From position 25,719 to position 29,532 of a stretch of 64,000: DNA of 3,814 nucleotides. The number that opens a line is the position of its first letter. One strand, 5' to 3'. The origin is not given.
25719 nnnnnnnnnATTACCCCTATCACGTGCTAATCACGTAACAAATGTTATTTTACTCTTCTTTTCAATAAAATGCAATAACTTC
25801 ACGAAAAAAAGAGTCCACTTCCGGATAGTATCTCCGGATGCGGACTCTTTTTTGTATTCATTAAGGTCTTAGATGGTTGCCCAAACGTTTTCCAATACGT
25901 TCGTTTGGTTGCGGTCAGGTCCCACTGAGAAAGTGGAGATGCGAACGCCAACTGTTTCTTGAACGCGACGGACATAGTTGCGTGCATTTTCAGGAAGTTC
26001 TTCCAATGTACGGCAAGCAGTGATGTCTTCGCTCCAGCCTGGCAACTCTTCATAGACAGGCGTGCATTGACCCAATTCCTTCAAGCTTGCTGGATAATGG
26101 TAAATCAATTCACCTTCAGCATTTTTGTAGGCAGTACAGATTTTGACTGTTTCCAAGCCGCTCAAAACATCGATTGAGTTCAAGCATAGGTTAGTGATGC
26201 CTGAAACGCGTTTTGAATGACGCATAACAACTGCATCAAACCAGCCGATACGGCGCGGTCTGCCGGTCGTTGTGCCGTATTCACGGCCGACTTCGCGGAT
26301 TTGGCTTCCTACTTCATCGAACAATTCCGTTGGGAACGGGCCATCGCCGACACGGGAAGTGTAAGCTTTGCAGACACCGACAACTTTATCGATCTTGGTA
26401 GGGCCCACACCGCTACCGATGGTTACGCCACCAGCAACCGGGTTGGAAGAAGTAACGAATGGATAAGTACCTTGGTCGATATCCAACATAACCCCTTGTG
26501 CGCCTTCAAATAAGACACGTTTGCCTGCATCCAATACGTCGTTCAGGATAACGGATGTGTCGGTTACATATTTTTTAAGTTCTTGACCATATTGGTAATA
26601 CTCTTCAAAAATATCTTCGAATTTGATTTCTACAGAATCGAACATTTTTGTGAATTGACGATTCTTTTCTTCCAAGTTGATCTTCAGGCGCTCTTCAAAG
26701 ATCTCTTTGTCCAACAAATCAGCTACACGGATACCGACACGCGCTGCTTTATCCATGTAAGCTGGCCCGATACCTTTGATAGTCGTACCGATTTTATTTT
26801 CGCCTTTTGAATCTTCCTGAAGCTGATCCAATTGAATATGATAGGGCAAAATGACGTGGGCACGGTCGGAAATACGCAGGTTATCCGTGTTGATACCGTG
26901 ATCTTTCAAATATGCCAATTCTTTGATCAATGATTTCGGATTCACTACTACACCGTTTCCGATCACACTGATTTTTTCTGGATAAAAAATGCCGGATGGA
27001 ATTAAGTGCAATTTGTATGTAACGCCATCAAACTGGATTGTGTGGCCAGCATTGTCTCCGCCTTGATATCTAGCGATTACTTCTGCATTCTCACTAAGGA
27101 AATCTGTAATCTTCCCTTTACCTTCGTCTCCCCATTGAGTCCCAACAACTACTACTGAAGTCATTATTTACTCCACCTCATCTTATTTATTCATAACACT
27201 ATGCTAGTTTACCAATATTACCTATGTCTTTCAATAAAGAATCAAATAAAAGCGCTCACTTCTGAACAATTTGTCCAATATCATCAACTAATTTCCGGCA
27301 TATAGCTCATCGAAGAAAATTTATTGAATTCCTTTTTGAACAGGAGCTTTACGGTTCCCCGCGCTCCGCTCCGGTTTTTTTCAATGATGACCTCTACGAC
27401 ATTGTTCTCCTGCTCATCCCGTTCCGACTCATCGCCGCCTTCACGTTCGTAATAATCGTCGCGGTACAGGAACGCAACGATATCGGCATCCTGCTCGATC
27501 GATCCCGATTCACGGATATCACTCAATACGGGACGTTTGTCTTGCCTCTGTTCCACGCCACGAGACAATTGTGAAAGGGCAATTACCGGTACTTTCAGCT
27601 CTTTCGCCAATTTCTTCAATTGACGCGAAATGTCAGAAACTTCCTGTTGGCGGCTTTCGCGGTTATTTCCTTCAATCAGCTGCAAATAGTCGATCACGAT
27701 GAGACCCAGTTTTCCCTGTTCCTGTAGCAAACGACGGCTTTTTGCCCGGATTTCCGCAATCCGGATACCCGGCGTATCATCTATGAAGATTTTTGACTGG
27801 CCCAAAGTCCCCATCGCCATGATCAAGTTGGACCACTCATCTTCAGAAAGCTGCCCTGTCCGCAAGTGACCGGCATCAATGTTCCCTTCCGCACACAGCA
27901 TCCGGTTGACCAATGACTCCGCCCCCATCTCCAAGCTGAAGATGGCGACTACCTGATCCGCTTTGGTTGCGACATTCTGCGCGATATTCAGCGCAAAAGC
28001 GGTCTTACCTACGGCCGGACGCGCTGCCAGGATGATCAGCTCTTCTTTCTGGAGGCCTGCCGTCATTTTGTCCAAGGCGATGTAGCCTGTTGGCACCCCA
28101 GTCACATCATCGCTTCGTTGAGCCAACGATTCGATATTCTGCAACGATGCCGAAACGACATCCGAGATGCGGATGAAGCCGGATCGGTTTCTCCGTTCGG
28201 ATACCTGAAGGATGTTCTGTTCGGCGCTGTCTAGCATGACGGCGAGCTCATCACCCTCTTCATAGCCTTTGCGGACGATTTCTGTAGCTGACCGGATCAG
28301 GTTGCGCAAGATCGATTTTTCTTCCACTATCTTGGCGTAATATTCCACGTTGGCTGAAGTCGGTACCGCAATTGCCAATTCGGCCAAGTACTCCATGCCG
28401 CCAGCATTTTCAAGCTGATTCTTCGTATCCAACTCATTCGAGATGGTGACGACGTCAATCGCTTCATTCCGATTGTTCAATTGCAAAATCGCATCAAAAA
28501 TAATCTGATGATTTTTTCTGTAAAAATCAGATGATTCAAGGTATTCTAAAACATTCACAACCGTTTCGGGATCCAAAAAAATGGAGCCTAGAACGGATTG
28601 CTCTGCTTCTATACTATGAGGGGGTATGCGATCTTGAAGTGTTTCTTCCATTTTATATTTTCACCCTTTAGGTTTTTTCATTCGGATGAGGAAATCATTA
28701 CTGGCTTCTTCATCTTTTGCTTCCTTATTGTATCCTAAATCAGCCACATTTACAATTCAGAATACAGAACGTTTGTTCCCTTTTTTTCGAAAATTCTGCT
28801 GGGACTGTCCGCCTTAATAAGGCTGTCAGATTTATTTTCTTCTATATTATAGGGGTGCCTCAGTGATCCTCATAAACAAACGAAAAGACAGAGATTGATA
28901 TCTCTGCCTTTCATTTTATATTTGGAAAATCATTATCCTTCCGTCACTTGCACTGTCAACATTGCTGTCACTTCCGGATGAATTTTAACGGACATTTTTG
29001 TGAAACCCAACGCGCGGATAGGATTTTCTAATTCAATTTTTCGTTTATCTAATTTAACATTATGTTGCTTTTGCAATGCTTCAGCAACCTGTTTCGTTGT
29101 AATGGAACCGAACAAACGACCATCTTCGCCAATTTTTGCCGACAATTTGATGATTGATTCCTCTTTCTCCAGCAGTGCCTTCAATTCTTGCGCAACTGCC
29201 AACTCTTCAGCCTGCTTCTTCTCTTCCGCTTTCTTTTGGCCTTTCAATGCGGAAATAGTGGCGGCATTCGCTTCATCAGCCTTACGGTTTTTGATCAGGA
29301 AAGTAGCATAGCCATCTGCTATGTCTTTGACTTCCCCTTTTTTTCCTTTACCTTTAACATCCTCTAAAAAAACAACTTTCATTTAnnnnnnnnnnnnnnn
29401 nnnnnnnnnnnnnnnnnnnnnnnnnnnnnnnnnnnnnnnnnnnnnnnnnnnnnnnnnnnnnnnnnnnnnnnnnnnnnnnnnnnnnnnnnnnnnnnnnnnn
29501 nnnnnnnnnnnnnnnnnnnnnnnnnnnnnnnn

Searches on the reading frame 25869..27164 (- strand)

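Call 8: search_protein_families(library=ncbifam, proteins=[window:25869-27164:-])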
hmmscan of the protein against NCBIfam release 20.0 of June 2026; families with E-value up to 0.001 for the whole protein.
window:25869-27164:- (431 aa): 6 families
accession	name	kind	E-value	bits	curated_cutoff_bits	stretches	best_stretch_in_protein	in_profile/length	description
NF002223.0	PRK01117.1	equivalog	1.3e-198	660.2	402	1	1-428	1-428/430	adenylosuccinate synthase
TIGR00184.1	purA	equivalog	7.9e-187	621.3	395.55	1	5-426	1-422/425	adenylosuccinate synthase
NF010357.0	PRK13785.1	equivalog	2.1e-130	435.4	700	1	3-426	2-452/455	adenylosuccinate synthase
NF010355.0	PRK13783.1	equivalog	1.5e-124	416.3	445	1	4-418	3-398/404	adenylosuccinate synthase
NF003295.0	PRK04293.1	equivalog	1.1e-76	258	368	2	194-335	147-286/337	adenylosuccinate synthetase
NF038379.2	amino_Aden_PurZ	exception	2.3e-39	135.4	300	1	5-316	3-287/293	succino-amino-deoxyadenylate synthase PurZ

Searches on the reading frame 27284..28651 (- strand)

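Call 8: search_protein_families(library=ncbifam, proteins=[window:27284-28651:-])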
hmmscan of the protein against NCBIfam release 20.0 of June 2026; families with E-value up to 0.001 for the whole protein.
window:27284-28651:- (455 aa): 17 families
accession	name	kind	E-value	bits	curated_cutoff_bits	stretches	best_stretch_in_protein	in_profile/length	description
NF004384.0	PRK05748.1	equivalog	6.6e-214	710.6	525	1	1-450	1-444/452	replicative DNA helicase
TIGR00665.1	DnaB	equivalog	6.5e-178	592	385.25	1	10-448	2-433/435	replicative DNA helicase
NF005852.0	PRK07773.1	equivalog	6.5e-164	547.5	780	2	6-384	20-398/886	replicative DNA helicase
NF004109.0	PRK05595.1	equivalog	1.7e-153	511.5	737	1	10-449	8-439/444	replicative DNA helicase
NF006443.0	PRK08760.1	equivalog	1.3e-141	472.2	741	1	6-449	29-468/476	replicative DNA helicase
NF005424.0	PRK07004.1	equivalog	8.7e-134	446.5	834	1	8-448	13-451/460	replicative DNA helicase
TIGR03600.1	phage_DnaB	exception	1.8e-131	439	498.65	1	13-438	1-421/421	phage replicative helicase, DnaB family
NF040583.1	dnaB_SPI-7_type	exception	1.2e-130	436.5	655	1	11-447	2-433/434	SPI-7-type island replicative DNA helicase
NF006606.0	PRK09165.1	equivalog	6.4e-129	430.7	540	1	6-448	17-487/497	replicative DNA helicase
NF005369.0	PRK06904.1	equivalog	2.8e-127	425.3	809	1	4-450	19-466/474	replicative DNA helicase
NF005945.0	PRK08006.1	equivalog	1.1e-125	420.1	898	1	8-447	25-462/471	replicative DNA helicase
NF006458.0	PRK08840.1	equivalog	2e-124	415.8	884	1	8-447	18-455/464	replicative DNA helicase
NF006306.0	PRK08506.1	equivalog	4.5e-123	411.4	596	1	13-449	6-452/472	replicative DNA helicase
NF004967.0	PRK06321.1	equivalog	8.1e-113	377.8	751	1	5-449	11-466/472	replicative DNA helicase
NF005240.0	PRK06749.1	subfamily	7.2e-101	338.1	686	1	13-447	5-426/428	replicative DNA helicase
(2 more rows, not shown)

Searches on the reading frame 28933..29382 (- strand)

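Call 8: search_protein_families(library=ncbifam, proteins=[window:28933-29382:-])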
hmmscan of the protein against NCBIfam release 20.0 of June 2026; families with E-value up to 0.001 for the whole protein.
window:28933-29382:- (149 aa): 2 families
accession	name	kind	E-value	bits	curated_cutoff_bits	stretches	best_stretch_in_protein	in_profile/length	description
TIGR00158.1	L9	equivalog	2e-42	145.2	58.6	1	1-148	1-147/148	50S ribosomal protein L9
NF011110.0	PRK14538.1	equivalog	2.8e-34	118.4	707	1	1-148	689-834/838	putative bifunctional signaling protein/50S ribosomal protein L9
